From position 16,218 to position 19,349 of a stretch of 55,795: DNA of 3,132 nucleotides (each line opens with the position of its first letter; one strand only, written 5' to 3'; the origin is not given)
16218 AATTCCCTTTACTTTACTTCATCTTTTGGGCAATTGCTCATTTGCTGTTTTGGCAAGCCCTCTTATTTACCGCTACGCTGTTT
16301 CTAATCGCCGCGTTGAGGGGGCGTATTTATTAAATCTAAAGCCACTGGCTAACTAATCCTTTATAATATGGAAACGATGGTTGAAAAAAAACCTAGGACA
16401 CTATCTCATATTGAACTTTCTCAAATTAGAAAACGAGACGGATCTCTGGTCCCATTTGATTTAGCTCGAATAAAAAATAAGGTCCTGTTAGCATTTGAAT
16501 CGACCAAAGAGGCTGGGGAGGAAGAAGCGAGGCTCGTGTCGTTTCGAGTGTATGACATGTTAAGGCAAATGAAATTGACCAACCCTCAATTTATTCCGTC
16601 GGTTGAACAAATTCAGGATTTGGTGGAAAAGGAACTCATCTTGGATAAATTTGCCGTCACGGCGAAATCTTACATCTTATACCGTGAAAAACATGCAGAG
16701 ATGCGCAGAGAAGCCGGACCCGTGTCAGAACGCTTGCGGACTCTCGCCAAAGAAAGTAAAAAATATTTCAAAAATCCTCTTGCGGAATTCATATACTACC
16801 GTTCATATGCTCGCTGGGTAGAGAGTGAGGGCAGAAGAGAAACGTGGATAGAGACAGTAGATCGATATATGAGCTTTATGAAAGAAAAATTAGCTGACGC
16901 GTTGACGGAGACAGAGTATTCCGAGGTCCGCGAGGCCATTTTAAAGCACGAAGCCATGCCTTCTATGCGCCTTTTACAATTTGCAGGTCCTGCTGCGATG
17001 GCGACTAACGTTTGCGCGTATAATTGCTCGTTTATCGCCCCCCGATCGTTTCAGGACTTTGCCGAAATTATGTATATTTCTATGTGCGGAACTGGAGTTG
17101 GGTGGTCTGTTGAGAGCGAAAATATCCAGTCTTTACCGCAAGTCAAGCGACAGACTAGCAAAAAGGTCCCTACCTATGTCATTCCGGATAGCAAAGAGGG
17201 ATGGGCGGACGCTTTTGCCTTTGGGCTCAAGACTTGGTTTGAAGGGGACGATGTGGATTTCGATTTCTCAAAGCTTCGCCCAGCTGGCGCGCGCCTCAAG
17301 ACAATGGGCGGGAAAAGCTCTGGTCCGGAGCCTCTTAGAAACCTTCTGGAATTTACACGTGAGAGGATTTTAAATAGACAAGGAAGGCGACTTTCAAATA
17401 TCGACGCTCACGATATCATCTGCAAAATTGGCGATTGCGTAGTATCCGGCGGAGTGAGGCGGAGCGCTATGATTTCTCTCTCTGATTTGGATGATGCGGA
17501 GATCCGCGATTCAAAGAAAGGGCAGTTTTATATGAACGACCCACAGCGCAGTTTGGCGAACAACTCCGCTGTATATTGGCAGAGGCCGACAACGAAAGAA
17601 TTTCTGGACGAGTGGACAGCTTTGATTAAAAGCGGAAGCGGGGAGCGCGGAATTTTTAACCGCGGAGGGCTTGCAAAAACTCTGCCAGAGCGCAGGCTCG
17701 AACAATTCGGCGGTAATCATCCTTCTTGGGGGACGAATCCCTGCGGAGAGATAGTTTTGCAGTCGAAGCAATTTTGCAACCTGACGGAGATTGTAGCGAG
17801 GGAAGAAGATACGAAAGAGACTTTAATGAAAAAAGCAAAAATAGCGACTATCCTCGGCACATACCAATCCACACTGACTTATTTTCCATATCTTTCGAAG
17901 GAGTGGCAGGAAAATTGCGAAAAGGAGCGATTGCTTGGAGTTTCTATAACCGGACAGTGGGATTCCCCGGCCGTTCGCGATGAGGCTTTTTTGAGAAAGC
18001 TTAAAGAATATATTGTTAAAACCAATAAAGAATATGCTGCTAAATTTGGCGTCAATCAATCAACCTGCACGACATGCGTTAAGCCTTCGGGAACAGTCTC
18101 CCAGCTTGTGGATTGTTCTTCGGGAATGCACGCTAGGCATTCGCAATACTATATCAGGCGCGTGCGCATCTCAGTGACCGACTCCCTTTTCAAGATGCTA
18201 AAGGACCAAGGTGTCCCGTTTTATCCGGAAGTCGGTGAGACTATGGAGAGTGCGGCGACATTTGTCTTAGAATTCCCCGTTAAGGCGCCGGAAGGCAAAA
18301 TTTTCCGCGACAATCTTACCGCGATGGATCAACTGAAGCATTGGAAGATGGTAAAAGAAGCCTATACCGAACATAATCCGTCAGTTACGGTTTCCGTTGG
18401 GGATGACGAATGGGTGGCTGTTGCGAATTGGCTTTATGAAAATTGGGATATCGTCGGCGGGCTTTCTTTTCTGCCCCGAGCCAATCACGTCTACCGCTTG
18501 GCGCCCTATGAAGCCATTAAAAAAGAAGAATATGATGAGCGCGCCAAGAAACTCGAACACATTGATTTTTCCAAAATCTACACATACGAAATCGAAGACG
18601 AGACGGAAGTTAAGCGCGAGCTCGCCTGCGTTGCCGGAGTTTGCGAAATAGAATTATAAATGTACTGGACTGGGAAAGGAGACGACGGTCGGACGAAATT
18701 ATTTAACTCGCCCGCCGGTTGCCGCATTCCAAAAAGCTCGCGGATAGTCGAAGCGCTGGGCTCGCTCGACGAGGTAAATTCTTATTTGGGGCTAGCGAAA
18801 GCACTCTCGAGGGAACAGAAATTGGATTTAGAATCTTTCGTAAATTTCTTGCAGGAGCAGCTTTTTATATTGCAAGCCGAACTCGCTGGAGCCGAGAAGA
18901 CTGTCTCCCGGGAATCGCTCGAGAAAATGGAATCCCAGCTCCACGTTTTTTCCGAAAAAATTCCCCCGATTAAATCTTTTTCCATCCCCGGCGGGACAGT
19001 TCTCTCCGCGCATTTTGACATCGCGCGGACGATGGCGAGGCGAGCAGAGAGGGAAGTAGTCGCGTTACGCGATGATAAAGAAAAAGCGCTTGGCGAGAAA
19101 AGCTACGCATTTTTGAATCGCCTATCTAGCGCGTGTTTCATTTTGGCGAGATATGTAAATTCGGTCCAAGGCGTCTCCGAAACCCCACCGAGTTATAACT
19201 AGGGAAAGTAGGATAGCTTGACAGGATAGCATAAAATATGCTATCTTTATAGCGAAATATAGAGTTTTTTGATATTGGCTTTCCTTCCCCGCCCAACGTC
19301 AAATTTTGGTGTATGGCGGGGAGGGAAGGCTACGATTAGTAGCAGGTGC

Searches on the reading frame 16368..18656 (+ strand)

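Call 42: search_protein_families(library=pfam, proteins=[window:16368-18656:+], max_evalue=0.00001)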
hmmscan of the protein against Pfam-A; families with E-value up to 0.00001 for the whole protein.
window:16368-18656:+ (763 aa): 4 families
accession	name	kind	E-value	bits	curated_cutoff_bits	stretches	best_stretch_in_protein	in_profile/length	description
PF03477.21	ATP-cone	-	1.7e-17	64.1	25.8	1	19-110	2-87/88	ATP cone domain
PF17975.6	RNR_Alpha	-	2.4e-10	41.3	26.4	1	127-190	10-71/101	Ribonucleotide reductase alpha domain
PF21995.1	RNR-II_ins_dom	-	2.2e-08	34.7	27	1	264-327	31-100/107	B12-dependent ribonucleotide reductase, insertion domain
PF02867.20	Ribonuc_red_lgC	-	3.1e-08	33.1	23.9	0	554-617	370-436/523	Ribonucleotide reductase, barrel domain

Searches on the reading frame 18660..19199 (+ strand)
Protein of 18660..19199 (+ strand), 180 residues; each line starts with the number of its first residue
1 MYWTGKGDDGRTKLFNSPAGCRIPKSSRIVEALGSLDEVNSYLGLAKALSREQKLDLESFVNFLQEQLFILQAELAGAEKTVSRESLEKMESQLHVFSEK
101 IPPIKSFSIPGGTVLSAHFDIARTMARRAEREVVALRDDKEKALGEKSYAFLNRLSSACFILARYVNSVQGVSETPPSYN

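Call 42: search_protein_families(library=pfam, proteins=[window:18660-19199:+], max_evalue=0.00001)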
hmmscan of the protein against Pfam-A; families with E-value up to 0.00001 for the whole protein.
window:18660-19199:+ (180 aa): 1 family
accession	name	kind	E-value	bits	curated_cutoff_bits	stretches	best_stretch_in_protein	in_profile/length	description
PF01923.23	Cob_adeno_trans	-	1.7e-42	145.9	24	1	4-166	3-171/171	Cobalamin adenosyltransferase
